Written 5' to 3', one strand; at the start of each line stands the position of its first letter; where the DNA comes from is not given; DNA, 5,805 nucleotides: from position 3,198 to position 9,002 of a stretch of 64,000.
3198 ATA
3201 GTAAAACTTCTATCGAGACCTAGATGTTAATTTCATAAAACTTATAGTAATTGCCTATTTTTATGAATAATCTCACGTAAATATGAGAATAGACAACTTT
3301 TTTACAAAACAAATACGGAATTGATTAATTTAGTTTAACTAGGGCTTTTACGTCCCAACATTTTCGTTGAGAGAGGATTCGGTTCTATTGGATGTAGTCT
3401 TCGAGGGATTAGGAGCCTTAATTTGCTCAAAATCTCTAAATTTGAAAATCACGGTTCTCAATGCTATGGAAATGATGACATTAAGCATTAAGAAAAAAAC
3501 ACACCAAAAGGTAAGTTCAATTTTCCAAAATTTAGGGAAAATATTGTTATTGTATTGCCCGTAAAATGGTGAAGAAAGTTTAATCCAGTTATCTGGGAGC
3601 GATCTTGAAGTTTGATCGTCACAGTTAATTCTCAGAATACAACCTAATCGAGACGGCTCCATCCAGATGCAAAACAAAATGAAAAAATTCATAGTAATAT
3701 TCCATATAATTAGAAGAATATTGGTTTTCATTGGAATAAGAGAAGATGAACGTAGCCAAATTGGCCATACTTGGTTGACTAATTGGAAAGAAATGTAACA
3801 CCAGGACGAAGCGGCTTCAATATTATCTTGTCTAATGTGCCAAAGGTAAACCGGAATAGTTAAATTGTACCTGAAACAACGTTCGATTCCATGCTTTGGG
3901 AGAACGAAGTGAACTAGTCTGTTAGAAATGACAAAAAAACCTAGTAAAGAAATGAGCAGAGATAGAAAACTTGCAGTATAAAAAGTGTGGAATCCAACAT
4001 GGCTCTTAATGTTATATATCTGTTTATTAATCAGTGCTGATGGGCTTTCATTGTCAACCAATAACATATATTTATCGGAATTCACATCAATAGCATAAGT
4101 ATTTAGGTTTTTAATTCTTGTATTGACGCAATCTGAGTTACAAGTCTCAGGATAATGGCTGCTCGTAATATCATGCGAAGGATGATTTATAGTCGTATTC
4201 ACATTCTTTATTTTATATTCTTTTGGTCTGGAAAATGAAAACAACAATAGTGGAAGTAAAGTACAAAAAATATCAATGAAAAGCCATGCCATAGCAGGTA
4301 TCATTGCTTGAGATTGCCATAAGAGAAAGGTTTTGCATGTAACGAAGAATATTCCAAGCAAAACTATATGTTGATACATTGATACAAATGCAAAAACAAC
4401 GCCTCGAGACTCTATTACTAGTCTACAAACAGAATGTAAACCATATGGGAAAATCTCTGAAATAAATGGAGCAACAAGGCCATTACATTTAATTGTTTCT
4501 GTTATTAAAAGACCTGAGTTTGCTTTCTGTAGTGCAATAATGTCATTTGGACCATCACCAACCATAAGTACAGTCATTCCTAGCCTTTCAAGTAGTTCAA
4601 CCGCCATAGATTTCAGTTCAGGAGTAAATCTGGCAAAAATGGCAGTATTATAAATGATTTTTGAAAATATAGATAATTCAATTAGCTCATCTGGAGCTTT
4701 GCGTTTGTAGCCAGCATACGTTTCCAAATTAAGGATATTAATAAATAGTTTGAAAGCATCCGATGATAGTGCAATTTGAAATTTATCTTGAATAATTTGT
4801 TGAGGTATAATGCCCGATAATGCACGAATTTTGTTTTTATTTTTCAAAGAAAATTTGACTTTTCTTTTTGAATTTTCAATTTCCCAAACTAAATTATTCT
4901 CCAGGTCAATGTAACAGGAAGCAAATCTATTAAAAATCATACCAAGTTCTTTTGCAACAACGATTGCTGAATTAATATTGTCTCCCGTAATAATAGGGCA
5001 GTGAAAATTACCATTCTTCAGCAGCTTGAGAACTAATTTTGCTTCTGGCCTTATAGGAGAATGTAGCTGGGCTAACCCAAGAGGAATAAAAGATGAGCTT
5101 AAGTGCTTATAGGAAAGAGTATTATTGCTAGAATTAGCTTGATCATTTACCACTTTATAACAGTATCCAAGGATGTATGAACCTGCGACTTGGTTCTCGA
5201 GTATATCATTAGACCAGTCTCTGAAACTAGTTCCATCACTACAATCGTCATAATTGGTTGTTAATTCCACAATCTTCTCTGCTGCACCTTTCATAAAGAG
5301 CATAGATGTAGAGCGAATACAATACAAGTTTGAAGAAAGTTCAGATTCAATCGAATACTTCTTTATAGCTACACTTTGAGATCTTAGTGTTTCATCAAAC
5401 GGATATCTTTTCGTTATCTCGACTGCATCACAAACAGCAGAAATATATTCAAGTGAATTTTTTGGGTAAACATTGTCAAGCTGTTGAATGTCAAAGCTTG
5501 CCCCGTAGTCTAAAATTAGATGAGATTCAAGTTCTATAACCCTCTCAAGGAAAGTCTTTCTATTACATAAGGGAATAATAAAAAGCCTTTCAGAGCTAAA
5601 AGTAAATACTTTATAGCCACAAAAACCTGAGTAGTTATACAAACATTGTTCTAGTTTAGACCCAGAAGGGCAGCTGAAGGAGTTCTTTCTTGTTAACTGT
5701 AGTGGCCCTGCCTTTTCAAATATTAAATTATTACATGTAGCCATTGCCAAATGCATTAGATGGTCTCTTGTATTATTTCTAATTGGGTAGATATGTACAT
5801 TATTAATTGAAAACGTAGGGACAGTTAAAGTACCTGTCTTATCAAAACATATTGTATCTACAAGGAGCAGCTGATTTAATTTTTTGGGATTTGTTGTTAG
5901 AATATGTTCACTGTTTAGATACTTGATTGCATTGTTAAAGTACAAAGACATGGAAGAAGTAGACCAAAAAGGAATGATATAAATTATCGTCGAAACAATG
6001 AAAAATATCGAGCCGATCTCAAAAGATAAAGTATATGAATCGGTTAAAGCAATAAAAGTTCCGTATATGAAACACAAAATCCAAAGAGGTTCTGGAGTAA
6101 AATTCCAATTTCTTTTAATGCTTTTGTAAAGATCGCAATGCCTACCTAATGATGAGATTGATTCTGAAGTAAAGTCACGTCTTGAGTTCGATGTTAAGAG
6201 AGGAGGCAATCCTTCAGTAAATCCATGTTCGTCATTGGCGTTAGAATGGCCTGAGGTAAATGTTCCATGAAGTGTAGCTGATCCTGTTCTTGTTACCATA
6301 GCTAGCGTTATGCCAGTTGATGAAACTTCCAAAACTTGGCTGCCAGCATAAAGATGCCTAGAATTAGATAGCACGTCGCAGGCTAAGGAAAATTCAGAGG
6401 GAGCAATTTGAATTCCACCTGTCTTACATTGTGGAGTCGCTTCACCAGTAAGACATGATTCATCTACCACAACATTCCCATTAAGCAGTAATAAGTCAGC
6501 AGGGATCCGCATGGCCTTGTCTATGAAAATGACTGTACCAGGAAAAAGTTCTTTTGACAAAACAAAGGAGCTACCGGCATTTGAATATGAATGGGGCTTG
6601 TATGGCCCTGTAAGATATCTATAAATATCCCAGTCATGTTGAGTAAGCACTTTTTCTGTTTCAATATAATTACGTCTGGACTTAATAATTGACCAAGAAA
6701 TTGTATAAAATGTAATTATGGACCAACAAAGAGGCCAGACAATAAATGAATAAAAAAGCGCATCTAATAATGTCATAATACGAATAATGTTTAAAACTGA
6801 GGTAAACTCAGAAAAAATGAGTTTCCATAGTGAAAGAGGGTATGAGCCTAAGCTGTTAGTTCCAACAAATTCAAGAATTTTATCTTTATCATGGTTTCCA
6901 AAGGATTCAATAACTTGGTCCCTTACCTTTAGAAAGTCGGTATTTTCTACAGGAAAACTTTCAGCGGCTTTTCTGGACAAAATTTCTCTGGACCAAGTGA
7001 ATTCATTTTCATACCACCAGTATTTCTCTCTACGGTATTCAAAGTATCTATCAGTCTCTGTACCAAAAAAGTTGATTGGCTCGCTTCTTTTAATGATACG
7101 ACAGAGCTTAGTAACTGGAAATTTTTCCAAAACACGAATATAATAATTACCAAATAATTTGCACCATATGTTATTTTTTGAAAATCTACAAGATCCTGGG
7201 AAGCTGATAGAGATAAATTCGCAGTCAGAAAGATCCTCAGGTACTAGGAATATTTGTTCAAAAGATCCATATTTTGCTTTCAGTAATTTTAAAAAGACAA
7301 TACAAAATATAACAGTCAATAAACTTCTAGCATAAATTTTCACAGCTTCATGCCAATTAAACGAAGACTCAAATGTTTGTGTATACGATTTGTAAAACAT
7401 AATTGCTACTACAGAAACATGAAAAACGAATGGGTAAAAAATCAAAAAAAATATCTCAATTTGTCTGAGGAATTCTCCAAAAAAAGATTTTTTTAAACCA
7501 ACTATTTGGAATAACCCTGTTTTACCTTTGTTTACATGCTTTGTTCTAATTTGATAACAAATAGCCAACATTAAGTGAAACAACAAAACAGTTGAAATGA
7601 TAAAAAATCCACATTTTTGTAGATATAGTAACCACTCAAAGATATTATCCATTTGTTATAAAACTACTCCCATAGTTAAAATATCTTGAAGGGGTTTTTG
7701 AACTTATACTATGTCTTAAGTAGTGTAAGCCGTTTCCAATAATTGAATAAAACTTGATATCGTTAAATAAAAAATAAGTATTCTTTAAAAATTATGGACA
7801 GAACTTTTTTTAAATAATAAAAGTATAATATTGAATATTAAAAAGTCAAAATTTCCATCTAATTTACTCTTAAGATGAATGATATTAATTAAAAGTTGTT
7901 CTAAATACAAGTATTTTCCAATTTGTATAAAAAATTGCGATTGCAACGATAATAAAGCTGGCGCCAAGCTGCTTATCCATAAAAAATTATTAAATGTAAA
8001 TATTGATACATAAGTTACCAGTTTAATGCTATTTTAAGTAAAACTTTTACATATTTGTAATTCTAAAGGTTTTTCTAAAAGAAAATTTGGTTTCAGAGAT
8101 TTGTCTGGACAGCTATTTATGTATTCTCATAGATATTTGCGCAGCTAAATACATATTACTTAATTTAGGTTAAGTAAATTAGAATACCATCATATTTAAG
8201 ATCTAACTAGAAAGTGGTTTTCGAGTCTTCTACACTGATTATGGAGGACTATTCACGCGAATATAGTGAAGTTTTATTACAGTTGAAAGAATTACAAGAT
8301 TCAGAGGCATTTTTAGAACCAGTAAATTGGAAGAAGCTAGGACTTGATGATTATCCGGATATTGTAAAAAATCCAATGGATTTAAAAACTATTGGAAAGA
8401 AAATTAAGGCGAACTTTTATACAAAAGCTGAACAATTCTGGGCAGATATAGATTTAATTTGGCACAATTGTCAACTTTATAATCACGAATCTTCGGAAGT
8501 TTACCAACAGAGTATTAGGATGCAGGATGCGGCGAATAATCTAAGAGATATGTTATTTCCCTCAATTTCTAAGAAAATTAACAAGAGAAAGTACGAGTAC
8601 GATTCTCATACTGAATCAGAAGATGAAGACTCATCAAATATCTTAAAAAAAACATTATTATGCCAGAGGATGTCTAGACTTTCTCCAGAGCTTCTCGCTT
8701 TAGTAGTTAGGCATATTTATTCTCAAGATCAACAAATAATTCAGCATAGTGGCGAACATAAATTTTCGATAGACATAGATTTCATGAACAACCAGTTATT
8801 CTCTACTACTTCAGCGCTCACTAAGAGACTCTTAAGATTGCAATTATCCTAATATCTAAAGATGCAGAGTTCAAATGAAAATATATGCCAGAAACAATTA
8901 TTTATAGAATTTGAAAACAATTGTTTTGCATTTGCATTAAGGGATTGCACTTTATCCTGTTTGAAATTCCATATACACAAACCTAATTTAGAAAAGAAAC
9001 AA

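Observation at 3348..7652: P5-type ATPase in which the TM4 PP(E/A)LP motif appears replaced (IIPFWST)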

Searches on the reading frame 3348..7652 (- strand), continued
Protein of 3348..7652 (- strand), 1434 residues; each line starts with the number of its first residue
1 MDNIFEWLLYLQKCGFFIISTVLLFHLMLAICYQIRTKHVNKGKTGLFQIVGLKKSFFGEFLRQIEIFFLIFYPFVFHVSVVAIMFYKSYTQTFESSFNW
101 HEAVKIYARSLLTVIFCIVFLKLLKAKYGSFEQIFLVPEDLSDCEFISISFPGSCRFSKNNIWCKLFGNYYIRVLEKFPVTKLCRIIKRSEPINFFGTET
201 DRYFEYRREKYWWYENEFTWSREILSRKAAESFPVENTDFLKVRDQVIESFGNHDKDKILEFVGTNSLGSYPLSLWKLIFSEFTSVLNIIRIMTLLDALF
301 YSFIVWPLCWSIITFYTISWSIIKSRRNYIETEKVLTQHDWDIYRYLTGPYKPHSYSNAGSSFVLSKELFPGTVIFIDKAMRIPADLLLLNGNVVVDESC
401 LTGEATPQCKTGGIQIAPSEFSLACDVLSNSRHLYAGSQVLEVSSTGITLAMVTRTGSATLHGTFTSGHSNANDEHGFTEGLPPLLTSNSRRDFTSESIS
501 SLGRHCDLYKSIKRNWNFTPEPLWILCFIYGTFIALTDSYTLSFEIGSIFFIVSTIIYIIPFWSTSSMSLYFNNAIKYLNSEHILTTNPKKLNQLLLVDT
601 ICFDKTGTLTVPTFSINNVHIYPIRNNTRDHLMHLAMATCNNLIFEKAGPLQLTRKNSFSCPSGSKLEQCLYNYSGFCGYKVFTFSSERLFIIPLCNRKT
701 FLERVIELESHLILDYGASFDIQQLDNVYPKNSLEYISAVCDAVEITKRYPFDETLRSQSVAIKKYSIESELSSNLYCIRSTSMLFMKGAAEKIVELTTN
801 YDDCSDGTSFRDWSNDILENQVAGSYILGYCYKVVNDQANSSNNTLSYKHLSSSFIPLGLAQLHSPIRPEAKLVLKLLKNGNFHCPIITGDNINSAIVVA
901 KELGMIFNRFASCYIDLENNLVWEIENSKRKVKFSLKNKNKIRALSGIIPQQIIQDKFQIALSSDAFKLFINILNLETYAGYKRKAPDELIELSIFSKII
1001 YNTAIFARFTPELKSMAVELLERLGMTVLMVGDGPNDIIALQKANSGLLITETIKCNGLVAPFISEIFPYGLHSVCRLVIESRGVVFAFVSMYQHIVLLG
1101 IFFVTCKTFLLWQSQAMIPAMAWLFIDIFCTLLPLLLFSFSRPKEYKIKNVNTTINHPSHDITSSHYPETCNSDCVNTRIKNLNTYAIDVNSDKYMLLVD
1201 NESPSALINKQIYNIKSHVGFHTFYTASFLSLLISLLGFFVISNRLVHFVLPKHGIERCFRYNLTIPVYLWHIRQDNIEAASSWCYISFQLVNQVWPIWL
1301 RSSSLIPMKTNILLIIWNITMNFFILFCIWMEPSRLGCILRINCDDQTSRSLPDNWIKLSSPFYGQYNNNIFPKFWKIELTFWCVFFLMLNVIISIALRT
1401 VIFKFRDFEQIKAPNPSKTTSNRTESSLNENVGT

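Call 72: fold_search(model_id=the predicted structure, library=pdb)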
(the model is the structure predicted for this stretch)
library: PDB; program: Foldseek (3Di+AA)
matches with E <= 10: 450; with E <= 0.001: 267
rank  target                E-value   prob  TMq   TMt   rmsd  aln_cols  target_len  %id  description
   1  7n73                  7.2e-38  1.00  0.62  0.70   7.7      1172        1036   16  Cryo-EM structure of ATP13A2 in the ADP-AlF-bound E1P-ADP-like state (released 2021-11-10)
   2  7n74                  7.5e-38  1.00  0.62  0.71   7.5      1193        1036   16  Cryo-EM structure of ATP13A2 D508N mutant in the E1-ATP-like state (released 2021-11-10)
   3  7n72                  3.5e-37  1.00  0.52  0.59  10.6      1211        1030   16  Cryo-EM structure of ATP13A2 in the AlF-bound E2-Pi-like state (released 2021-11-10)
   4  8op4                  3.4e-36  1.00  0.62  0.65   8.3      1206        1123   15  Cryo-EM structure of P5A-ATPase CtSpf1 (E1-ATP state) (released 2024-10-16)
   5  7n75                  3.7e-36  1.00  0.56  0.63   9.5      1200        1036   16  Cryo-EM structure of ATP13A2 D458N/D962N mutant in the E1-apo state, Conformation 1 (released 2021-11-10)
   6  8iek                  1.3e-35  1.00  0.61  0.70   7.8      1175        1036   16  Cryo-EM structure of ATP13A2 in the E1-ATP state (released 2023-12-27)
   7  9jbr                  1.4e-35  1.00  0.63  0.73   7.3      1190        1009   15  P5A-ATPase ATP13A1 D533N mutant (released 2025-06-11)
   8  7n70                  1.4e-35  1.00  0.53  0.59  10.4      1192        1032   16  Cryo-EM structure of ATP13A2 in the BeF-bound E2P-like state (released 2021-11-10)
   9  7m5v                  1.5e-35  1.00  0.64  0.72   7.1      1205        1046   16  human ATP13A2 in the AMPPNP-bound occluded state (released 2022-03-30)
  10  8op5                  5.2e-35  1.00  0.62  0.65   8.9      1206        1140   15  Cryo-EM structure of P5A-ATPase CtSpf1 (E1P-ADP state with membranous-feature bound) (released 2024-10-16)
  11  6xmq                  1.4e-34  1.00  0.61  0.66   9.2      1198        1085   15  Structure of P5A-ATPase Spf1, AMP-PCP-bound form (released 2020-09-23)
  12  8op6                  3.8e-34  1.00  0.61  0.64  10.2      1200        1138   15  Cryo-EM structure of P5A-ATPase CtSpf1 (E1P state with cytosolic-feature bound) (released 2024-10-16)
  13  8op3                  4.1e-34  1.00  0.60  0.63   7.8      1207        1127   14  Cryo-EM structure of P5A-ATPase CtSpf1 (E1 state) (released 2024-10-16)
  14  7op5                  4.3e-34  1.00  0.55  0.60  11.7      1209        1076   16  Cryo-EM structure of P5B-ATPase E2P (released 2021-06-30)
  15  9jbm_A                6.5e-34  1.00  0.57  0.61   9.6      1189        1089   16  P5A-ATPase ATP13A1 reconstructed in nanodiscs (released 2025-06-11)
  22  7op1                  1.2e-32  1.00  0.50  0.54  12.5      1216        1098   16  Cryo-EM structure of P5B-ATPase E2PiAlF/SPM (released 2021-06-30)
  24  6xmt                  2.5e-32  1.00  0.50  0.54  10.9      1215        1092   14  Structure of P5A-ATPase Spf1, BeF3-bound form (released 2020-09-23)
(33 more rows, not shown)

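Call 84: find_encoding_contigs(protein=P0249, flank=500, max_places=1)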
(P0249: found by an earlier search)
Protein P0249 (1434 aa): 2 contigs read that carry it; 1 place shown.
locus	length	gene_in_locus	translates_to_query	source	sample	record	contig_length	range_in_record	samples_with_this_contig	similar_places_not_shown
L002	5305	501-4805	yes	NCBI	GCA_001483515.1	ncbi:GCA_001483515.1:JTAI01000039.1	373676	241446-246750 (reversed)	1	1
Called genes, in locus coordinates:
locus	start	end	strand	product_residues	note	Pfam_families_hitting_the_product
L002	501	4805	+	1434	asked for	PF00122:E1-E2_ATPase, PF00702:Hydrolase (faint)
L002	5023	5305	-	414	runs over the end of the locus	PF04142:Nuc_sug_transp, PF00892:EamA (weak), PF04142:Nuc_sug_transp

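Call 85: find_encoding_contigs(protein=P0002, flank=500, max_places=1)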
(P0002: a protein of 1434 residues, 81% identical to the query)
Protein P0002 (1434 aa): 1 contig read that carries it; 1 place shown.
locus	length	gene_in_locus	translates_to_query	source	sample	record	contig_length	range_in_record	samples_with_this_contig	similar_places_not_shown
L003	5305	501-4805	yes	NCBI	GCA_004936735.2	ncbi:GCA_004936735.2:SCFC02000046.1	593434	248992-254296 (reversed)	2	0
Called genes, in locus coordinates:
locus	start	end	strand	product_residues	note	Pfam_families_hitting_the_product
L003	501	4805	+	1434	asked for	PF00122:E1-E2_ATPase, PF00702:Hydrolase (faint)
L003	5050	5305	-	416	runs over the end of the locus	PF00892:EamA (weak), PF04142:Nuc_sug_transp, PF16913:PUNUT (weak), PF04142:Nuc_sug_transp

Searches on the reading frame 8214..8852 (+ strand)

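Call 35: search_protein_families(library=pfam, proteins=[window:8214-8852:+], max_evalue=0.001)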
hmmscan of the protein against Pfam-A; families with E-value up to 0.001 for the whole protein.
window:8214-8852:+ (212 aa): 1 family
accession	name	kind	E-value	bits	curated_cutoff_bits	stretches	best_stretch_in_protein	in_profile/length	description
PF00439.30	Bromodomain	-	2.4e-23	82.3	21.7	1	18-99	2-81/84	Bromodomain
